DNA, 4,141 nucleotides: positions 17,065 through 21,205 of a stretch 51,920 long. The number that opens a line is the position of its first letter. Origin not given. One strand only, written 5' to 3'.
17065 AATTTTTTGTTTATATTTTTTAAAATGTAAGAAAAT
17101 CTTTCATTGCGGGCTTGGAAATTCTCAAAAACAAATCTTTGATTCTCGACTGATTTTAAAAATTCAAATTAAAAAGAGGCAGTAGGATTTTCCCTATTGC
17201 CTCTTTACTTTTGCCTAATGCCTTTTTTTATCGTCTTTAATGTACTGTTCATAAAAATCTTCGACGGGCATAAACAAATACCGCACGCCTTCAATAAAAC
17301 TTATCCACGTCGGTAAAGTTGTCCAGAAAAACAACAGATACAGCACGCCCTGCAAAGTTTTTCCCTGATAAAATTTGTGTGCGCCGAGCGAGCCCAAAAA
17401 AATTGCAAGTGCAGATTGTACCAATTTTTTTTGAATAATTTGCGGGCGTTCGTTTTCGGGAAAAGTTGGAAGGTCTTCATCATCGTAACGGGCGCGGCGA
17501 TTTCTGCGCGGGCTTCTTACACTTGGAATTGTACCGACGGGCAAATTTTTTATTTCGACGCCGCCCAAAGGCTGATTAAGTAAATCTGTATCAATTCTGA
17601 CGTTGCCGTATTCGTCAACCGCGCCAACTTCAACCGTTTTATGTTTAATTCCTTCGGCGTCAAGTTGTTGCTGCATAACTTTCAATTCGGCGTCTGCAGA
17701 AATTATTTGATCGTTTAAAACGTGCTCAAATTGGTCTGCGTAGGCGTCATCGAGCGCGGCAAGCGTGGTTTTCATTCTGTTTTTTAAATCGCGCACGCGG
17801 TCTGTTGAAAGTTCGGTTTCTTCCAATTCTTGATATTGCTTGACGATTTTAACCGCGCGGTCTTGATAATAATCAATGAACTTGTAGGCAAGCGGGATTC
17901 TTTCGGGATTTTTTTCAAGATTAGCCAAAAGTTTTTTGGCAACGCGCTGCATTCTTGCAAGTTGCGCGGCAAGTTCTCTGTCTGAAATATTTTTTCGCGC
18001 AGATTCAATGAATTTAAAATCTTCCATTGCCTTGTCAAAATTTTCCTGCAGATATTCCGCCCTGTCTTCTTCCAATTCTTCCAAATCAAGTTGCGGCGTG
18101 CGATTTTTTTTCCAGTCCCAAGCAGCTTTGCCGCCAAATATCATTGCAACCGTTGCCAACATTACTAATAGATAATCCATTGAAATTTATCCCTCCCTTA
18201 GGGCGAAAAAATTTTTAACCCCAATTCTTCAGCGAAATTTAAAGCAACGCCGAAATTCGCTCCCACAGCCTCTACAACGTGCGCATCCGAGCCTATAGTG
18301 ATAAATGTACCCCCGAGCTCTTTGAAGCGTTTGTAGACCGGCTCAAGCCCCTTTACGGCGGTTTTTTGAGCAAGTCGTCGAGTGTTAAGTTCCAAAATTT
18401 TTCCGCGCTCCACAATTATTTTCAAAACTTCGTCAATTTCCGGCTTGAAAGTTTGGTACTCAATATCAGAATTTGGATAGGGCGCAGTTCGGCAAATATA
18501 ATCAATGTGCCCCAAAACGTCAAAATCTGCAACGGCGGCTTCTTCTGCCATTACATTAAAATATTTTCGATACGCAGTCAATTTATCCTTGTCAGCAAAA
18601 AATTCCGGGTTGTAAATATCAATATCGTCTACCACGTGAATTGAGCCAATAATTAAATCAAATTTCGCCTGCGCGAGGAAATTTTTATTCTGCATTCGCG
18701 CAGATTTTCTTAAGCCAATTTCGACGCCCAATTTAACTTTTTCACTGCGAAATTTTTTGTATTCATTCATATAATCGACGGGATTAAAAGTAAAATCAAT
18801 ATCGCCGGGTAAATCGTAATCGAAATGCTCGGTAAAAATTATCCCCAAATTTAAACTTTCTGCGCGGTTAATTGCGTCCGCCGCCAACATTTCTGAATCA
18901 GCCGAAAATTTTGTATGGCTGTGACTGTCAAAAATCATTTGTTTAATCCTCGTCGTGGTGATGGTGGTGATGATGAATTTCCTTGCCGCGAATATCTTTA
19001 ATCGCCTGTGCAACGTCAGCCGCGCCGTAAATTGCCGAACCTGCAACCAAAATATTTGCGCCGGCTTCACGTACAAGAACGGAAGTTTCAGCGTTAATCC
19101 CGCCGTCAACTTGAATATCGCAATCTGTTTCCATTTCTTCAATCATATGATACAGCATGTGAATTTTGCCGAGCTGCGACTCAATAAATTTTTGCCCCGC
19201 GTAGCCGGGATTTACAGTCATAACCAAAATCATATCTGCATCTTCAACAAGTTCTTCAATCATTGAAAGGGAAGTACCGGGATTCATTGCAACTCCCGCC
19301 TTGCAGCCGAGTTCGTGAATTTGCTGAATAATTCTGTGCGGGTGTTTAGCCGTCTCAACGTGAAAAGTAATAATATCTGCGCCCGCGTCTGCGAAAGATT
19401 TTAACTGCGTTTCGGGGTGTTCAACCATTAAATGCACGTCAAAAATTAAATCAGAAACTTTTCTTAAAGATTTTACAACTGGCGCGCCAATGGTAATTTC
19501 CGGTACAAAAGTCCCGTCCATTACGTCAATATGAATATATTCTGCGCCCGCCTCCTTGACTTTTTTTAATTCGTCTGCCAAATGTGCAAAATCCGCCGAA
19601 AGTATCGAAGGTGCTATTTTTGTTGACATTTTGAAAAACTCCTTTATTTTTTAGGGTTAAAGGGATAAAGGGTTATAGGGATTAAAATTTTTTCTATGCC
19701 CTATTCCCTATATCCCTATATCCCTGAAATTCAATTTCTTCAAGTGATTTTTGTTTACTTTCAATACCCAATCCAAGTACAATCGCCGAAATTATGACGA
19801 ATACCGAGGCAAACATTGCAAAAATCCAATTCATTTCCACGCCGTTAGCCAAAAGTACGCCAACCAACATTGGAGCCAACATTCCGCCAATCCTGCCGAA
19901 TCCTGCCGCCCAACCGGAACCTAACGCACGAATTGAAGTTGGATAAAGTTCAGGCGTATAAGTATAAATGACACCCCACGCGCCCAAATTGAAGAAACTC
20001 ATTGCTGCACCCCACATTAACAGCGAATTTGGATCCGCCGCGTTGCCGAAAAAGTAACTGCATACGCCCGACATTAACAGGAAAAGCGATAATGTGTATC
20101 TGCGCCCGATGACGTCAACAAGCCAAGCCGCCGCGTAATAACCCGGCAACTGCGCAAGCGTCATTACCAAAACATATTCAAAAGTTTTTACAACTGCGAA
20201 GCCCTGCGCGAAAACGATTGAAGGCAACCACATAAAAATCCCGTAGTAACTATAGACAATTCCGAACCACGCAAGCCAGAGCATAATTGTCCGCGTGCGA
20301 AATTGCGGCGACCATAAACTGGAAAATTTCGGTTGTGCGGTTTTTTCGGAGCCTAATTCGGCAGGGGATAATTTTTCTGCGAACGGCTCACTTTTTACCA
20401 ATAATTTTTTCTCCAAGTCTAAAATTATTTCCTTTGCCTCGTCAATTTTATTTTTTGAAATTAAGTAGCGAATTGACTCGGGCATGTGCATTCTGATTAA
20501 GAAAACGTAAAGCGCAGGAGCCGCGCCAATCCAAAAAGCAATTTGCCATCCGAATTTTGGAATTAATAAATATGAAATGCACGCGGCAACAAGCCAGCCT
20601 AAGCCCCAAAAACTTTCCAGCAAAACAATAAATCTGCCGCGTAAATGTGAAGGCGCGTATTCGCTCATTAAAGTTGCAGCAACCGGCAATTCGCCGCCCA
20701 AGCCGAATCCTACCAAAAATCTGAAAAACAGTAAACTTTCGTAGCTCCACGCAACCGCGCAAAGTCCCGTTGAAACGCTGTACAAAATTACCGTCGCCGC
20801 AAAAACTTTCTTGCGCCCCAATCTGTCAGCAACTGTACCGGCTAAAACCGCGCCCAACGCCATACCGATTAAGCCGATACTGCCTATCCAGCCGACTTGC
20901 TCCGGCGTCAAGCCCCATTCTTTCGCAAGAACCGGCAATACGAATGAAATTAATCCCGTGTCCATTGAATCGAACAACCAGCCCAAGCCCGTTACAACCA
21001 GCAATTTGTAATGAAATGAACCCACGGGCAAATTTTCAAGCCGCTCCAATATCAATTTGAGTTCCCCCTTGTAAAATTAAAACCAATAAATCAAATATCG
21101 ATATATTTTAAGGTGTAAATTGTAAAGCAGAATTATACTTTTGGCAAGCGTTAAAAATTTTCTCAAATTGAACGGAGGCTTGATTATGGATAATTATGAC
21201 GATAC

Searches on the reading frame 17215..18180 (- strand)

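Call 51: search_protein_families(library=pfam, proteins=[window:17215-18180:-], max_evalue=0.00001)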
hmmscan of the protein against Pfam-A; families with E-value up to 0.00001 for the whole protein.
window:17215-18180:- (321 aa): 2 families
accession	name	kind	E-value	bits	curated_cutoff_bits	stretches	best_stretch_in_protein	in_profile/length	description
PF10112.14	Halogen_Hydrol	-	2.5e-27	96.6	29.8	1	7-169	34-191/191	5-bromo-4-chloroindolyl phosphate hydrolysis protein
PF05154.21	TM2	-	1e-13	51.7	27.9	1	251-298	4-50/51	TM2 domain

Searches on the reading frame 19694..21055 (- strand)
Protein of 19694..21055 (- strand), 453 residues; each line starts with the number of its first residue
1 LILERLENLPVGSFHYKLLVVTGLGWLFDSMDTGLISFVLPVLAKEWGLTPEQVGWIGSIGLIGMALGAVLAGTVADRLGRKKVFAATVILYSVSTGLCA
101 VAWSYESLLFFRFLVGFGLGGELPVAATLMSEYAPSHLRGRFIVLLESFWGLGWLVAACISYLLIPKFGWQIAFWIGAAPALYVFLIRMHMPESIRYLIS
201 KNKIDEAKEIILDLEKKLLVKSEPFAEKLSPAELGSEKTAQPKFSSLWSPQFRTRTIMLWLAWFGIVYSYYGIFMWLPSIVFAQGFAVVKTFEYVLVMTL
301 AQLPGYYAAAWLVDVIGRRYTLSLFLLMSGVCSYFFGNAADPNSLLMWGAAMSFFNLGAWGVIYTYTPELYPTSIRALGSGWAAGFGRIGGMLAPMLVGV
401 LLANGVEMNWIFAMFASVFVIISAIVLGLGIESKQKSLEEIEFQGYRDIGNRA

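Call 85: find_homologous_proteins(query=window:19694-21055:-, max_evalue=1e-50)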
Query window:19694-21055:- (453 aa): 7825 proteins with E <= 1e-50 among 8000 candidates; the best 120 are listed.
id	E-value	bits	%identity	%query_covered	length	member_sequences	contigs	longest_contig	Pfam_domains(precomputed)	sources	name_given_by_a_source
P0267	1.8e-296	1002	100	100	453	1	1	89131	PF06779.21,PF00083.31,PF07690.22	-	-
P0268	8.6e-287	970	99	98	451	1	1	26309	PF06779.21,PF00083.31,PF07690.22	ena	-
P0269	2.2e-276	935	95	97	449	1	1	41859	PF06779.21,PF00083.31,PF07690.22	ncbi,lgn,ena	-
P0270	5.5e-275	931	95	98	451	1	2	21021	PF06779.21,PF00083.31,PF07690.22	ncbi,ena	-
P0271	3.2e-272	922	94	98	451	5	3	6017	PF06779.21,PF00083.31,PF07690.22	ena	-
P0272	5.4e-272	921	94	98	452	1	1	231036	PF06779.21,PF00083.31,PF07690.22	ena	-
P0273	6.5e-272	921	94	98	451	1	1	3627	PF06779.21,PF00083.31,PF07690.22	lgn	-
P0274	1.2e-271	920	94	98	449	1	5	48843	PF06779.21,PF00083.31,PF07690.22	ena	-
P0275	4.8e-269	911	93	98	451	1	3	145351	PF06779.21,PF00083.31,PF07690.22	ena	-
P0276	1.6e-268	909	93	98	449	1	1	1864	PF06779.21,PF00083.31,PF07690.22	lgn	-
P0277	2.1e-268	909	93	98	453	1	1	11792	PF06779.21,PF00083.31,PF07690.22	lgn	-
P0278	2.2e-268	909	93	98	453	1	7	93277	PF06779.21,PF00083.31,PF07690.22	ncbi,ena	-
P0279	6.2e-268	908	93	98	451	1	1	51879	PF06779.21,PF00083.31,PF07690.22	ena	-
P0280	1.5e-266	903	92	98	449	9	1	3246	PF06779.21,PF00083.31,PF07690.22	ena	-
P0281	2.2e-266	902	91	98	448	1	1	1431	PF06779.21,PF00083.31,PF07690.22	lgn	-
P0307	9.2e-256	867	89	98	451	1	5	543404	PF06779.21,PF00083.31,PF07690.22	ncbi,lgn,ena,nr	ncbi:MAG: MFS transporter [Selenomonadaceae bacterium]|nr:MFS transporter [Selenomonadaceae bacteriu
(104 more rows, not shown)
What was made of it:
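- Tried and rejected: The taxon was inferred from named MFS neighbours instead (call 85).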

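Call 86: find_encoding_contigs(protein=P0272, flank=10000, max_places=1)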
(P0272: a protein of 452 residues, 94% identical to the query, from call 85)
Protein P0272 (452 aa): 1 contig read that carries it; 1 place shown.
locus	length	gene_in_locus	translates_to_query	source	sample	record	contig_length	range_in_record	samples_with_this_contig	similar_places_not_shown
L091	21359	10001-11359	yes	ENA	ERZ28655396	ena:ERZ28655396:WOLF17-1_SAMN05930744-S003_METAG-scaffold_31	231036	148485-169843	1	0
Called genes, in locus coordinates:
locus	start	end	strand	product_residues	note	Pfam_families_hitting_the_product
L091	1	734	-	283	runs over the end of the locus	PF00248:Aldo_ket_red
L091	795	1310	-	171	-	PF12682:Flavodoxin_4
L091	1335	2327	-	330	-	PF00248:Aldo_ket_red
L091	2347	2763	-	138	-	PF07366:SnoaL, PF12680:SnoaL_2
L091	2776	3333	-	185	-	PF00132:Hexapep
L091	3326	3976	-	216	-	PF07463:NUMOD4, PF13392:HNH_3 (weak)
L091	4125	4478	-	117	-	-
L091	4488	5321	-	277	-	PF00106:adh_short, PF13561:adh_short_C2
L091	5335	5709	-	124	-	PF14534:DUF4440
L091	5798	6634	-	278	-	PF07463:NUMOD4, PF13392:HNH_3 (weak)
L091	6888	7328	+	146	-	PF02502:LacAB_rpiB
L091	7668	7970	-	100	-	-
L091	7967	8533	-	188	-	PF01965:DJ-1_PfpI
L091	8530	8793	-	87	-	PF03692:CxxCxxCC (faint)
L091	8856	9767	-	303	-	PF13173:AAA_14 (faint), PF00004:AAA, PF17862:AAA_lid_3 (weak)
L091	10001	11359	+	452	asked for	PF00083:Sugar_tr, PF07690:MFS_1, PF06779:MFS_4, PF07690:MFS_1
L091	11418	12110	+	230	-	PF00834:Ribul_P_3_epim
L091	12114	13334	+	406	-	-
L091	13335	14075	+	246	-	PF02811:PHP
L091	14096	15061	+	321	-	PF10112:Halogen_Hydrol, PF05154:TM2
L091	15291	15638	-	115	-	-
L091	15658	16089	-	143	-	-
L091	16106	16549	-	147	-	-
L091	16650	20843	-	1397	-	PF01869:BcrAD_BadFG, PF09989:DUF2229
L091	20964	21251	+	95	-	PF01844:HNH, PF14279:HNH_5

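Call 87: find_encoding_contigs(protein=P0275, flank=10000, max_places=1)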
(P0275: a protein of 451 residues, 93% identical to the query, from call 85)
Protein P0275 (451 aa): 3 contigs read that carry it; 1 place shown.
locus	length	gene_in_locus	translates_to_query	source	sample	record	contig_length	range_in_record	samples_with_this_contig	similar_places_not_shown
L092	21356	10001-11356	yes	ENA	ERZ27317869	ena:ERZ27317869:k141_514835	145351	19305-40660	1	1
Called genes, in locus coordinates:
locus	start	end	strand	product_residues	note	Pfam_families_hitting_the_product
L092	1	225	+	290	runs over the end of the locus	PF00359:PTS_EIIA_2, PF02302:PTS_IIB, PF25554:PTS_EIIB_BC_N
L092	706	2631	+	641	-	PF00359:PTS_EIIA_2, PF02302:PTS_IIB, PF25554:PTS_EIIB_BC_N, PF02378:PTS_EIIC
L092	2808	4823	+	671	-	PF02743:dCache_1, PF00672:HAMP (weak), PF20155:TMP_3 (faint), PF00015:MCPsignal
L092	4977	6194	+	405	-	PF12704:MacB_PCD, PF02687:FtsX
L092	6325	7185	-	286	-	PF08501:Shikimate_dh_N, PF01488:Shikimate_DH (weak), PF18317:SDH_C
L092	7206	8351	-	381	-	PF18922:DUF5672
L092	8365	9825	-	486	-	PF17767:NAPRTase_N, PF04095:NAPRTase, PF17956:NAPRTase_C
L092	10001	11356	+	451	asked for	PF00083:Sugar_tr, PF07690:MFS_1, PF06779:MFS_4 (weak), PF07690:MFS_1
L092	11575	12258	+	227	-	PF00834:Ribul_P_3_epim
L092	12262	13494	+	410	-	-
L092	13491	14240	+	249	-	PF02811:PHP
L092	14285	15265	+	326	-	PF10112:Halogen_Hydrol, PF05154:TM2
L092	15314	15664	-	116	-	-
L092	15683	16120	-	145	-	-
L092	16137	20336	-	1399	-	PF00480:ROK (faint), PF01548:DEDD_Tnp_IS110 (faint), PF01869:BcrAD_BadFG, PF09989:DUF2229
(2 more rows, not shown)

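Call 88: find_encoding_contigs(protein=P0307, flank=10000, max_places=1)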
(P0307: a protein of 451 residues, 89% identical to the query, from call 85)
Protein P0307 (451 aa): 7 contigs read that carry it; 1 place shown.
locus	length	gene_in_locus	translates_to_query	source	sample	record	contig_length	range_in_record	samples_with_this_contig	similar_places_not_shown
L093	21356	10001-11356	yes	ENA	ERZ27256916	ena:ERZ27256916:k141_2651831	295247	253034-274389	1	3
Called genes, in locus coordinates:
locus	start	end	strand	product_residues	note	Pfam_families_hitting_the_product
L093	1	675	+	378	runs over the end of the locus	PF01702:TGT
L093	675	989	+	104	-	PF02699:YajC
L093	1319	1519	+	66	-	PF14206:Cys_rich_CPCC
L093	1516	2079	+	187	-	PF01812:5-FTHF_cyc-lig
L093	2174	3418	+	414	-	PF21760:SecD_1st, PF03176:MMPL, PF22599:SecDF_P1_head, PF00873:ACR_tran (faint), PF02355:SecD_SecF_C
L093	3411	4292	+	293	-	PF07549:Sec_GG, PF02355:SecD_SecF_C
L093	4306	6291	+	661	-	PF01368:DHH, PF02272:DHHA1, PF17768:RecJ_OB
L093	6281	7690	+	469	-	PF13231:PMT_2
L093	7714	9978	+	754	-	PF13328:HD_4, PF01966:HD, PF04607:RelA_SpoT, PF02824:TGS, PF19296:RelA_AH, PF28438:RelA_RIS, PF13291:ACT_4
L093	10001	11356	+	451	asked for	PF00083:Sugar_tr, PF07690:MFS_1, PF06779:MFS_4 (weak), PF07690:MFS_1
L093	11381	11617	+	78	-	PF01455:HupF_HypC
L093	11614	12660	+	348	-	PF01924:HypD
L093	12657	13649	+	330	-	PF00586:AIRS, PF02769:AIRS_C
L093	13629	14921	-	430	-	PF00919:UPF0004, PF04055:Radical_SAM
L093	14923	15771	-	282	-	PF20260:PUA_4 (weak), PF04452:Methyltrans_RNA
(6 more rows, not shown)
